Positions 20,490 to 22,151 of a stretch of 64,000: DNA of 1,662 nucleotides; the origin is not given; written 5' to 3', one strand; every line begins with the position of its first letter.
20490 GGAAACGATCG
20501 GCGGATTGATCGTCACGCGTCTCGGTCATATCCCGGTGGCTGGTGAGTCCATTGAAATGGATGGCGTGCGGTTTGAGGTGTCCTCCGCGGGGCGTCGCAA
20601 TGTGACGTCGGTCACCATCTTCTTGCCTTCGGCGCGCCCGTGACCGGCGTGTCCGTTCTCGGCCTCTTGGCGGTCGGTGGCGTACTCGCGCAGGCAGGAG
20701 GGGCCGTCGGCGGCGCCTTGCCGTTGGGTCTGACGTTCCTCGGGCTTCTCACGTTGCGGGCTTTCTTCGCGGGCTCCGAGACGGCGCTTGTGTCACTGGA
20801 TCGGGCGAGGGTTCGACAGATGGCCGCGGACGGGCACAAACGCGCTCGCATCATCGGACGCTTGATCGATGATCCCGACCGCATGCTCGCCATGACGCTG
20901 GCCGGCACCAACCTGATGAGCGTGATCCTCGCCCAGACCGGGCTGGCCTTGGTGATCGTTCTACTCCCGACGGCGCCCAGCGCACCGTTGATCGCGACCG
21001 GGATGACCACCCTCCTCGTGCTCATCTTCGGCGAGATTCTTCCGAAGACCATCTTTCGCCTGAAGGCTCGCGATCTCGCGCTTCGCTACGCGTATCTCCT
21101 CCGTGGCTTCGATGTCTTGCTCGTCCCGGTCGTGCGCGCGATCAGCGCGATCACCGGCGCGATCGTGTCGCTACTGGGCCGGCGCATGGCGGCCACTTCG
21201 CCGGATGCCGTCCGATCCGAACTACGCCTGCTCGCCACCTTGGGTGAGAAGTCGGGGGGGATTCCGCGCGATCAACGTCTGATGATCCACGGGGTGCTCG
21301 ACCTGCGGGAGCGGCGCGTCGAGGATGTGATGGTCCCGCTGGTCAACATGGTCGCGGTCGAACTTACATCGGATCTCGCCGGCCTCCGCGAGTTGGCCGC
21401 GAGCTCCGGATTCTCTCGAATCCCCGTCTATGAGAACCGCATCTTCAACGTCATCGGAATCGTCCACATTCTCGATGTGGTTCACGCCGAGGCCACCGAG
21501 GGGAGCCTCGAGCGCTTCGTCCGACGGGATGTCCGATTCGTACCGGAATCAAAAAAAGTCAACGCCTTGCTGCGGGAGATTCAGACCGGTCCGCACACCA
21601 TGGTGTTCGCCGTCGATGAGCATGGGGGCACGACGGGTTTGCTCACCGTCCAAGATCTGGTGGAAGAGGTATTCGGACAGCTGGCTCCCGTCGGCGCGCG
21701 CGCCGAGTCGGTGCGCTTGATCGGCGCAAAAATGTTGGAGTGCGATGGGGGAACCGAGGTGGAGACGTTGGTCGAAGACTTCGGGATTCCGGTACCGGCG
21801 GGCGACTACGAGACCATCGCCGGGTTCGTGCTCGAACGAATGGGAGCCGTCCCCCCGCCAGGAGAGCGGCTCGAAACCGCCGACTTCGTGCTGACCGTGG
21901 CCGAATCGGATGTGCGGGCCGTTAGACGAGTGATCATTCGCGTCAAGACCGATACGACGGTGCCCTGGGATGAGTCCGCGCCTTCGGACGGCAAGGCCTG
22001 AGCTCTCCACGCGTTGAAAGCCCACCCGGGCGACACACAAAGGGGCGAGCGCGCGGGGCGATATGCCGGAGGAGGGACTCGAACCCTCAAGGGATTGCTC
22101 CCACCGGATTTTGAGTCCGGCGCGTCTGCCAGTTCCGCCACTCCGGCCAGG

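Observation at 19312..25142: Magnesium-homeostasis island: two tandem CNNM/CorC-type genes followed by two tandem mgtE genes, all CBS-pair proteins, adjacent to tRNA-Leu(CAA)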

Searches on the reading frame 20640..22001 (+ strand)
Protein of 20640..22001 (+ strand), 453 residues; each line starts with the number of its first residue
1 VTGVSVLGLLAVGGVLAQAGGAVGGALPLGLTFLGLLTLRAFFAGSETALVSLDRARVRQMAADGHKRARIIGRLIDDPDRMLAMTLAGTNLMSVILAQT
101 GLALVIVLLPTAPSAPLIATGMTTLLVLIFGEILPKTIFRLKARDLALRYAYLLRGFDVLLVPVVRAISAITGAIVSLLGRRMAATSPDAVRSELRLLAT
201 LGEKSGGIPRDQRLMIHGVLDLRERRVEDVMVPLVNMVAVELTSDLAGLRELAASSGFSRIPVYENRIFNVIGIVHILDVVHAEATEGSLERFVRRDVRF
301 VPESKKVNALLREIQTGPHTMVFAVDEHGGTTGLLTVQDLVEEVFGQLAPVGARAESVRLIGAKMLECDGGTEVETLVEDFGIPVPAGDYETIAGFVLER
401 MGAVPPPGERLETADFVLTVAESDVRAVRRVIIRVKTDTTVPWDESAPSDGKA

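Call 4: search_protein_families(library=pfam, proteins=[window:20640-22001:+])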
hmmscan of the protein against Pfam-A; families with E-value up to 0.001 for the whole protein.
window:20640-22001:+ (453 aa): 3 families
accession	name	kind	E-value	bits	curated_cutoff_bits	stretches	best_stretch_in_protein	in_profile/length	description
PF01595.25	CNNM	-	1.6e-42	145.6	28.4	1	33-211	3-180/181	Cyclin M transmembrane N-terminal domain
PF03471.22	CorC_HlyC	-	1.3e-15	57.6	27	1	366-435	8-79/81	Transporter associated domain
PF00571.33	CBS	-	6.3e-09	36.5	24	0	293-344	4-55/57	CBS domain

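Call 5: search_protein_families(library=ncbifam, proteins=[window:20640-22001:+])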
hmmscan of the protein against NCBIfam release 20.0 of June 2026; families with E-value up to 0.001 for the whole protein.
window:20640-22001:+ (453 aa): 6 families
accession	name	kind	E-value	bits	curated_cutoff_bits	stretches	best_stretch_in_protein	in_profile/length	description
NF008604.1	PRK11573.1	equivalog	2.6e-56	191.3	475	1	33-436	13-419/428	hypothetical protein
TIGR03520.1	GldE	subfamily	3.5e-50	171.3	376.05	1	36-435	4-407/408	gliding motility-associated protein GldE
NF011675.0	PRK15094.1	equivalog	7.6e-30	104.2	379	1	192-442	34-288/292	CNNM family magnesium/cobalt transport protein CorC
NF052568.1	PolamExpPaeASal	equivalog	2.6e-27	95.7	500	1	36-432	11-421/424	polyamine export protein PaeA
NF053603.1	HhpR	exception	8.8e-05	21.8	520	1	240-343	14-116/282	CBS domain-containing high hydrostatic pressure regulator HhpR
TIGR01302.1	IMP_dehydrog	equivalog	0.00031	19.7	481.5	1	228-343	83-199/450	IMP dehydrogenase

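Call 59: find_related_loci(query=A2, collection=metagenome_contigs, flank=6000)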
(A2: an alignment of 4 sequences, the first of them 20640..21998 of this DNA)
Query A2 (453 aa) in metagenome_contigs; peptide patterns used: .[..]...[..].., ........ (x = any residue, [..] = any of these).
600 stretches matched a pattern (row limit reached: there are more); 555 encode a relative of the query (tblastn E <= 1e-3); the best 80 are kept; 80 distinct loci.
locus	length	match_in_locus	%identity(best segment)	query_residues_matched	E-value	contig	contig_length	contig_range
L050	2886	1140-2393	47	29-436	8e-135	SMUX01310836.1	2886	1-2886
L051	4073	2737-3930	49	29-424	5e-129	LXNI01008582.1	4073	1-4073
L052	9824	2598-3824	49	41-434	2e-125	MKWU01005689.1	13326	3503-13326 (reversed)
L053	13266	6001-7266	47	19-434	1e-124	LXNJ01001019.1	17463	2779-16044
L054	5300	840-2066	49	29-424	4e-123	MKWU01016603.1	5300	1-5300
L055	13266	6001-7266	46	7-424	3e-120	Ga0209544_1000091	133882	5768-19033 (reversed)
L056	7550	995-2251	45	42-437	4e-112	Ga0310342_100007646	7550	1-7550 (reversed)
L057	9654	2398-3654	44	42-437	1e-110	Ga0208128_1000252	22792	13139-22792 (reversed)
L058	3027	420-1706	41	28-437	1e-109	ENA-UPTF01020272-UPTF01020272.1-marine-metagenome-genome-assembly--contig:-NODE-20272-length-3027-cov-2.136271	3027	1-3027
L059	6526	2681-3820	47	37-413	3e-100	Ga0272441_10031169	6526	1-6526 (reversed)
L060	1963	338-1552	39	41-442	3e-97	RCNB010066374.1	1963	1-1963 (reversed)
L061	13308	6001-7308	38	3-436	4e-91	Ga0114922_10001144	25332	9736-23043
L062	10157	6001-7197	39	41-436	3e-91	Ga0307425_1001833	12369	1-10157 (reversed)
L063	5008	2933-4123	38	43-436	1e-85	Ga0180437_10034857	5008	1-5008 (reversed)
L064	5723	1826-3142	37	5-436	9e-77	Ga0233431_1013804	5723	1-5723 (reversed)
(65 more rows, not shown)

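Call 63: search_protein_families(library=pfam, proteins=[L053:4612-7290:+, L059:1028-3889:+, L061:4561-7308:+], max_evalue=0.00001)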
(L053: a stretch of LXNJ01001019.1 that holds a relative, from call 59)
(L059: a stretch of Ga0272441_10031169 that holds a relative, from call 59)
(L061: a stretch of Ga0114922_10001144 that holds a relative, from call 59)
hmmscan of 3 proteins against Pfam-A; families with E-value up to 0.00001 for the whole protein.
L053:4612-7290:+ (893 aa): 3 families
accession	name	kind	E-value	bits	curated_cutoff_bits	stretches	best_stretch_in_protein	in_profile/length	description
PF01595.25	CNNM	-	5.1e-86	287.4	28.4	2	480-658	2-177/181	Cyclin M transmembrane N-terminal domain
PF03471.22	CorC_HlyC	-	7.1e-35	119.3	27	2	814-886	6-79/81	Transporter associated domain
PF00571.33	CBS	-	1.9e-21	76.5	24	0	677-733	1-54/57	CBS domain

L059:1028-3889:+ (954 aa): 3 families
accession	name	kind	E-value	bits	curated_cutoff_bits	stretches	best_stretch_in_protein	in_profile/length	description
PF01595.25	CNNM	-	7.3e-87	290.2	28.4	2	15-194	5-181/181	Cyclin M transmembrane N-terminal domain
PF03471.22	CorC_HlyC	-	1.1e-39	134.7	27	2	878-952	2-78/81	Transporter associated domain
PF00571.33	CBS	-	1.6e-25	89.6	24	1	215-264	5-53/57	CBS domain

L061:4561-7308:+ (916 aa): 3 families
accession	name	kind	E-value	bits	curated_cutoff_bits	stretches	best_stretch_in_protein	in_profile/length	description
PF01595.25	CNNM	-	2.3e-82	275.5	28.4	2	15-195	5-181/181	Cyclin M transmembrane N-terminal domain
PF03471.22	CorC_HlyC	-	2.9e-36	123.8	27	2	840-913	2-77/81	Transporter associated domain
PF00571.33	CBS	-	1.5e-20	73.6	24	0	210-263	1-51/57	CBS domain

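Call 67: find_homologous_proteins(query=L053:4612-7290:+, max_evalue=1e-50)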
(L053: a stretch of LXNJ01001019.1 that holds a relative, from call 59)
Query L053:4612-7290:+ (893 aa): 160 proteins with E <= 1e-50 among 8000 candidates; the best 120 are listed.
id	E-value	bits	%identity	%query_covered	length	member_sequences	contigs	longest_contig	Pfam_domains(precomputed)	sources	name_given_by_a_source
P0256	0.0e+0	1937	100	100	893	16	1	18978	PF01595.26,PF03471.23,PF00571.34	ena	-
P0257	0.0e+0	1782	91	100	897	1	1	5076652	PF01595.26,PF03471.23,PF00571.34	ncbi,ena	-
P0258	0.0e+0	1765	91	100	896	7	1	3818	PF01595.26,PF03471.23,PF00571.34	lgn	-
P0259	0.0e+0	1748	90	100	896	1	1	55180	PF01595.26,PF03471.23,PF00571.34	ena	-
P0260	0.0e+0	1739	89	100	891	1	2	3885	PF01595.26,PF03471.23,PF00571.34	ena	-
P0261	0.0e+0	1707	88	100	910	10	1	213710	PF01595.26,PF03471.23,PF00571.34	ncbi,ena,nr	ncbi:MAG: hemolysin family protein [Candidatus Poribacteria bacterium]|nr:hemolysin family protein [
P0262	0.0e+0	1701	88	99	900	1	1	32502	PF01595.26,PF03471.23,PF00571.34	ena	-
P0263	0.0e+0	1631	84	100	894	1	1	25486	PF01595.26,PF03471.23,PF00571.34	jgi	-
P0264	0.0e+0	1602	82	100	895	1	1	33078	PF01595.26,PF03471.23,PF00571.34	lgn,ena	-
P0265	0.0e+0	1468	76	98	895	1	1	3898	PF01595.26,PF03471.23,PF00571.34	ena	-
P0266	0.0e+0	1030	55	98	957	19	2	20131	PF01595.26,PF03471.23,PF00571.34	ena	-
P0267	0.0e+0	1028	54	97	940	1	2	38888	PF01595.26,PF03471.23,PF00571.34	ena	-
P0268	0.0e+0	1024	55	99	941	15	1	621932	PF01595.26,PF03471.23,PF00571.34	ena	-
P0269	0.0e+0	1021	54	97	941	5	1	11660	PF01595.26,PF03471.23,PF00571.34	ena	-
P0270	3.6e-233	795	46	99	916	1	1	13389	PF01595.26,PF03471.23,PF00571.34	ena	-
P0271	8.5e-230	784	46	98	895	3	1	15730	PF01595.26,PF03471.23,PF00571.34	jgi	-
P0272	3.5e-229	781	45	98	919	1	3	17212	PF01595.26,PF03471.23,PF00571.34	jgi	-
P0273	2.1e-224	766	45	99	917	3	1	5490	PF01595.26,PF03471.23,PF00571.34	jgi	-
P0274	7.7e-224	764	43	99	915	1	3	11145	PF01595.26,PF03471.23,PF00571.34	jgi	jgi:putative hemolysin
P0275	2.4e-223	762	44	99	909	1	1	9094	PF01595.26,PF03471.23,PF00571.34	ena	-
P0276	3.9e-221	755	43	98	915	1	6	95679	PF01595.26,PF03471.23,PF00571.34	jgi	jgi:putative hemolysin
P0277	7.2e-221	754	43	99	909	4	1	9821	PF01595.26,PF03471.23,PF00571.34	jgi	jgi:putative hemolysin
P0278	1.3e-220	753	43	99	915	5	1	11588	PF01595.26,PF03471.23,PF00571.34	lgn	-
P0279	2.6e-220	752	43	98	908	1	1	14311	PF01595.26,PF03471.23,PF00571.34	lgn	-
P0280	4.0e-220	752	43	99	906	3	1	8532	PF01595.26,PF03471.23,PF00571.34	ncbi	ncbi:MAG: hemolysin family protein [bacterium]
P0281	1.1e-219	750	43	99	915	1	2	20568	PF01595.26,PF03471.23,PF00571.34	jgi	-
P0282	1.3e-218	746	42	99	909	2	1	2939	PF01595.26,PF03471.23,PF00571.34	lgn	-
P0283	4.1e-218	745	43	97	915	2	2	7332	PF01595.26,PF03471.23,PF00571.34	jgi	jgi:putative hemolysin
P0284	5.3e-218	745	44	99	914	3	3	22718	PF01595.26,PF03471.23,PF00571.34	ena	-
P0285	5.4e-218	744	42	99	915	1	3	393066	PF01595.26,PF03471.23,PF00571.34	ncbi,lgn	-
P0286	6.1e-218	744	41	99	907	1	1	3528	PF01595.26,PF03471.23,PF00571.34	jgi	jgi:putative hemolysin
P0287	1.6e-217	743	43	98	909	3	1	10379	PF01595.26,PF03471.23,PF00571.34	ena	-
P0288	2.7e-217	742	42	98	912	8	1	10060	PF01595.26,PF03471.23,PF00571.34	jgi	-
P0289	2.3e-216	739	43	97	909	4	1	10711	PF01595.26,PF03471.23,PF00571.34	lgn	-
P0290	3.2e-216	739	43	97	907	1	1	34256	PF01595.26,PF03471.23,PF00571.34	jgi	jgi:putative hemolysin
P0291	3.6e-216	738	43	99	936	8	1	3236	PF01595.26,PF03471.23,PF00571.34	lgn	-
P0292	6.3e-216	738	43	99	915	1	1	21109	PF01595.26,PF03471.23,PF00571.34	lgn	-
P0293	7.3e-216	737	43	97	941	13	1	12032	PF01595.26,PF03471.23,PF00571.34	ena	-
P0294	1.1e-215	737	42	98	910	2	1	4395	PF01595.26,PF03471.23,PF00571.34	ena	-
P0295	6.3e-215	734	43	97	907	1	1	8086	PF01595.26,PF03471.23,PF00571.34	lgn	-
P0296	7.6e-215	734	43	96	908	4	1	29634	PF01595.26,PF03471.23,PF00571.34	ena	-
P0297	1.1e-213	730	42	99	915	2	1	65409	PF01595.26,PF03471.23,PF00571.34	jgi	jgi:putative hemolysin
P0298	1.1e-213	730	42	99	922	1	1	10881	PF01595.26,PF03471.23,PF00571.34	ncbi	-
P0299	1.2e-213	730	43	98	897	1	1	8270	PF01595.26,PF03471.23,PF00571.34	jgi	jgi:CBS domain containing-hemolysin-like protein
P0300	1.4e-213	730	42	97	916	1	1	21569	PF01595.26,PF03471.23,PF00571.34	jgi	-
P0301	1.6e-213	730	42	99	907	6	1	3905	PF01595.26,PF03471.23,PF00571.34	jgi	-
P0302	3.4e-213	729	43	99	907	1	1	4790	PF01595.26,PF03471.23,PF00571.34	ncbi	-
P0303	3.6e-213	729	43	99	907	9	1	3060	PF01595.26,PF03471.23,PF00571.34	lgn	-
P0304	4.7e-213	728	42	97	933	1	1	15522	PF01595.26,PF03471.23,PF00571.34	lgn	-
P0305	1.1e-212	727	42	99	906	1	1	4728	PF01595.26,PF03471.23,PF00571.34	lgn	-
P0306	3.6e-212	725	45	45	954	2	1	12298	PF01595.26,PF03471.23,PF00571.34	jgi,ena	-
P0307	1.7e-211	723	42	99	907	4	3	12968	PF01595.26,PF03471.23,PF00571.34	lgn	-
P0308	2.2e-211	723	42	97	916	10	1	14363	PF01595.26,PF03471.23,PF00571.34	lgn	-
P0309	3.8e-211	722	42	99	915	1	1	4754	PF01595.26,PF03471.23,PF00571.34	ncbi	-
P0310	6.0e-211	721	42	98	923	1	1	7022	PF01595.26,PF03471.23,PF00571.34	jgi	jgi:putative hemolysin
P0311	6.3e-211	721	42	99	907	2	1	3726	PF01595.26,PF03471.23,PF00571.34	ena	-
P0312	6.9e-211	721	43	98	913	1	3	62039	PF01595.26,PF03471.23,PF00571.34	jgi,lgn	jgi:putative hemolysin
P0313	9.1e-211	721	43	97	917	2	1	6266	PF01595.26,PF03471.23,PF00571.34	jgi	jgi:putative hemolysin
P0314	2.2e-210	719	42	99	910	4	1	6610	PF01595.26,PF03471.23,PF00571.34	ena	-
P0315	2.4e-210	719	41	96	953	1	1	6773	PF01595.26,PF03471.23,PF00571.34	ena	-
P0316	2.4e-210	719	41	99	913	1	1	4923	PF01595.26,PF03471.23,PF00571.34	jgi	jgi:putative hemolysin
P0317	3.1e-210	719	42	98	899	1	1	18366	PF01595.26,PF03471.23,PF00571.34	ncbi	-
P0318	6.1e-210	718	41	98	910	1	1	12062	PF01595.26,PF03471.23,PF00571.34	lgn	-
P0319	7.0e-210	718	41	98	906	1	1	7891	PF01595.26,PF03471.23,PF00571.34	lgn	-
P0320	2.4e-209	716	43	97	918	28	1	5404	PF01595.26,PF03471.23,PF00571.34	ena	-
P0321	2.9e-209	716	43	97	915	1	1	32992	PF01595.26,PF03471.23,PF00571.34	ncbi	-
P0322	3.8e-209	715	42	99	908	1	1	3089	PF01595.26,PF03471.23,PF00571.34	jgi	jgi:CBS domain containing-hemolysin-like protein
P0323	4.8e-209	715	41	98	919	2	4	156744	PF01595.26,PF03471.23,PF00571.34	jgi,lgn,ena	-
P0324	6.8e-209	714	40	99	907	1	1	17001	PF01595.26,PF03471.23,PF00571.34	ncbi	ncbi:MAG: hemolysin family protein [bacterium]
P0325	7.7e-209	714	42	98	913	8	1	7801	PF01595.26,PF03471.23,PF00571.34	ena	-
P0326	1.0e-208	714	43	97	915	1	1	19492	PF01595.26,PF03471.23,PF00571.34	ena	-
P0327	1.6e-208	713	42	97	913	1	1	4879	PF01595.26,PF03471.23,PF00571.34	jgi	jgi:CBS domain containing-hemolysin-like protein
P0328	2.5e-208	712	41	99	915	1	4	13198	PF01595.26,PF03471.23,PF00571.34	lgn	-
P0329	2.8e-208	712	42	97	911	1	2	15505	PF01595.26,PF03471.23,PF00571.34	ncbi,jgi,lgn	-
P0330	2.9e-208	712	41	98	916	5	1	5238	PF01595.26,PF03471.23,PF00571.34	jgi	-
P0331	3.9e-208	712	43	99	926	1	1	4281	PF01595.26,PF03471.23,PF00571.34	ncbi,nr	ncbi:HlyC/CorC family transporter, partial [bacterium]|nr:HlyC/CorC family transporter [bacterium]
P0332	5.3e-208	711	41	97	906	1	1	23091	PF01595.26,PF03471.23,PF00571.34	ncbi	ncbi:MAG: hemolysin family protein [bacterium]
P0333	5.6e-208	711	42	97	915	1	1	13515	PF01595.26,PF03471.23,PF00571.34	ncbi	-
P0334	6.4e-208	711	43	97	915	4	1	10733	PF01595.26,PF03471.23,PF00571.34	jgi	-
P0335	7.2e-208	711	42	98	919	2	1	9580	PF01595.26,PF03471.23,PF00571.34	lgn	-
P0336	1.1e-207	710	42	97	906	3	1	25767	PF01595.26,PF03471.23,PF00571.34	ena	-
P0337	1.1e-207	710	42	99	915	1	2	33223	PF01595.26,PF03471.23,PF00571.34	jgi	jgi:putative hemolysin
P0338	1.4e-207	710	43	98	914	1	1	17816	PF01595.26,PF03471.23,PF00571.34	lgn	-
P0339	1.6e-207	710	43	99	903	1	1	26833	PF01595.26,PF03471.23,PF00571.34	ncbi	-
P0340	2.0e-207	710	41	97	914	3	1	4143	PF01595.26,PF03471.23,PF00571.34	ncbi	-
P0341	3.2e-207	709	43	99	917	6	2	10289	PF01595.26,PF03471.23,PF00571.34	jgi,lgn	jgi:putative hemolysin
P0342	3.2e-206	706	42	97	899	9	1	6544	PF01595.26,PF03471.23,PF00571.34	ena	-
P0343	3.7e-206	705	42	97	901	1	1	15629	PF01595.26,PF03471.23,PF00571.34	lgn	-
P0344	4.2e-206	705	43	97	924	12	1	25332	PF01595.26,PF03471.23,PF00571.34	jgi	-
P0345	8.3e-206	704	41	99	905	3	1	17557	PF01595.26,PF03471.23,PF00571.34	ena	-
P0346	8.8e-206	704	41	99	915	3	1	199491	PF01595.26,PF03471.23,PF00571.34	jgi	-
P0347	9.2e-206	704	41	97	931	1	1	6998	PF01595.26,PF03471.23,PF00571.34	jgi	jgi:CBS domain containing-hemolysin-like protein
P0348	9.8e-206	704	42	97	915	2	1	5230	PF01595.26,PF03471.23,PF00571.34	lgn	-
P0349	1.7e-205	703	40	99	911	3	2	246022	PF01595.26,PF03471.23,PF00571.34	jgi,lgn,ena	-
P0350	2.6e-205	703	42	97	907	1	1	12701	PF01595.26,PF03471.23,PF00571.34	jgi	jgi:putative hemolysin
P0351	2.6e-205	703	42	98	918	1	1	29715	PF01595.26,PF03471.23,PF00571.34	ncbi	-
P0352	3.3e-205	702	43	98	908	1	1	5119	PF01595.26,PF03471.23,PF00571.34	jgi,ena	-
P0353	4.0e-205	702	41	98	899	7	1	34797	PF01595.26,PF03471.23,PF00571.34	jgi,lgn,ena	-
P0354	4.2e-205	702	41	99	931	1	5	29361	PF01595.26,PF03471.23,PF00571.34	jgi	jgi:putative hemolysin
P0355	7.6e-205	701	41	99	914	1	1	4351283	PF01595.26,PF03471.23,PF00571.34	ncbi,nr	ncbi:MAG: HlyC/CorC family transporter [Candidatus Aminicenantes bacterium]|nr:MAG: HlyC/CorC family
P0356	1.3e-204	700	41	99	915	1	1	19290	PF01595.26,PF03471.23,PF00571.34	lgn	-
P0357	1.3e-204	700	41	99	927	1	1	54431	PF01595.26,PF03471.23,PF00571.34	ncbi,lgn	-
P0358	1.4e-204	700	41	99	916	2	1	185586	PF01595.26,PF03471.23,PF00571.34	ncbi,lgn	-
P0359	2.2e-204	699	41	99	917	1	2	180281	PF01595.26,PF03471.23,PF00571.34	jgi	jgi:putative hemolysin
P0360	2.2e-204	699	42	98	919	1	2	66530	PF01595.26,PF03471.23,PF00571.34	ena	-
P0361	2.3e-204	699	41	96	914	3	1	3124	PF01595.26,PF03471.23,PF00571.34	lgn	-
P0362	3.1e-204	699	41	96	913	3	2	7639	PF01595.26,PF03471.23,PF00571.34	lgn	-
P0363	5.8e-204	698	42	97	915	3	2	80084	PF01595.26,PF03471.23,PF00571.34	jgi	-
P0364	1.2e-203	697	41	99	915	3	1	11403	PF01595.26,PF03471.23,PF00571.34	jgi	-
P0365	3.5e-203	695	41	98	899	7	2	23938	PF01595.26,PF03471.23,PF00571.34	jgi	jgi:putative hemolysin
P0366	3.6e-203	695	40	97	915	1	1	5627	PF01595.26,PF03471.23,PF00571.34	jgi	jgi:putative hemolysin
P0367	1.1e-202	694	41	98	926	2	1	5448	PF01595.26,PF03471.23,PF00571.34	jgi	jgi:putative hemolysin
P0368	1.8e-202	693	41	96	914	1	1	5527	PF01595.26,PF03471.23,PF00571.34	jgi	-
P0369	2.5e-202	693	41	98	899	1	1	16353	PF01595.26,PF03471.23,PF00571.34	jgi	jgi:putative hemolysin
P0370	2.9e-202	692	41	97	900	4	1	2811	PF01595.26,PF03471.23,PF00571.34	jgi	jgi:CBS domain containing-hemolysin-like protein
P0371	5.7e-202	691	42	95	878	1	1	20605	PF01595.26,PF03471.23,PF00571.34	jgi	-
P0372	1.7e-201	690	40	99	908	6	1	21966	PF01595.26,PF03471.23,PF00571.34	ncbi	-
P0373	1.9e-201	690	41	97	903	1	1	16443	PF01595.26,PF03471.23,PF00571.34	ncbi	-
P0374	1.9e-201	690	41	98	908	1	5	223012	PF01595.26,PF03471.23,PF00571.34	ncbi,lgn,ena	-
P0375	2.2e-201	690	41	99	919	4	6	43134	PF01595.26,PF03471.23,PF00571.34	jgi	jgi:putative hemolysin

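Call 83: predict_structure(alignment_id=A4)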
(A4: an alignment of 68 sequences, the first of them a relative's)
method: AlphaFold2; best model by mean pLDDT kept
length: 893 residues; sequences in the alignment: 68
mean_pLDDT: 78.0   pTM: 0.53
mean pLDDT of the five models: 78.0, 73.0, 70.6, 69.8, 67.3
residues with pLDDT >= 90: 61; 70-90: 677; 50-70: 97; < 50: 58
segments of 3 or more residues with pLDDT < 50: 1-3, 281-284, 341-352, 437-455, 460-466, 797-806
pLDDT, mean of each block of 10 residues (from residue 1): 68 91 88 81 75 84 89 90 82 82 89 87 85 89 85 75 56 69 65 75 79 82 87 78 86 81 72 78 64 86 76 85 85 70 41 63 80 77 78 85 85 85 81 63 30 46 52 82 90 86 80 86 84 89 89 81 84 89 84 84 88 87 81 67 82 79 78 73 71 88 75 79 84 78 83 79 69 78 77 54 51 84 83 77 85 82 85 76 84 70
secondary structure, 60 per line:
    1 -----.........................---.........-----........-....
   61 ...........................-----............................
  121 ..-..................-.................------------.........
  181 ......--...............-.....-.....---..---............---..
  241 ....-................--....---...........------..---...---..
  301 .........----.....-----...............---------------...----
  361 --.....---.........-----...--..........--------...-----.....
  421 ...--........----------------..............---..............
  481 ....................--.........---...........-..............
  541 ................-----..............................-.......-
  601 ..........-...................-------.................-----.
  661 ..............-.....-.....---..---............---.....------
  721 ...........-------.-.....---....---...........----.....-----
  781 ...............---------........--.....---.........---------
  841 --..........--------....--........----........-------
elements in order (helices of 4 or more, strands of 3 or more residues): H6-30 H34-42 H48-55 H57-87 H93-122 H124-141 H143-159 H172-186 H189-203 H206-209 H225-235 E239-244 E246-255 H256-261 H264-267 H272-281 E293-295 H300-309 E314-318 E324-329 H330-338 E354-356 E363-367 H372-379 H391-399 E408-410 E416-423 E426-433 H450-463 H467-500 H503-511 H515-525 H527-556 H562-591 H593-599 H601-610 H612-630 H638-654 H660-674 H677-680 H696-706 E710-714 E721-726 H727-731 E749-752 H757-766 E771-775 E781-786 H787-795 E808-812 E815-819 H824-831 H844-852 E861-864 E867-874 E879-886
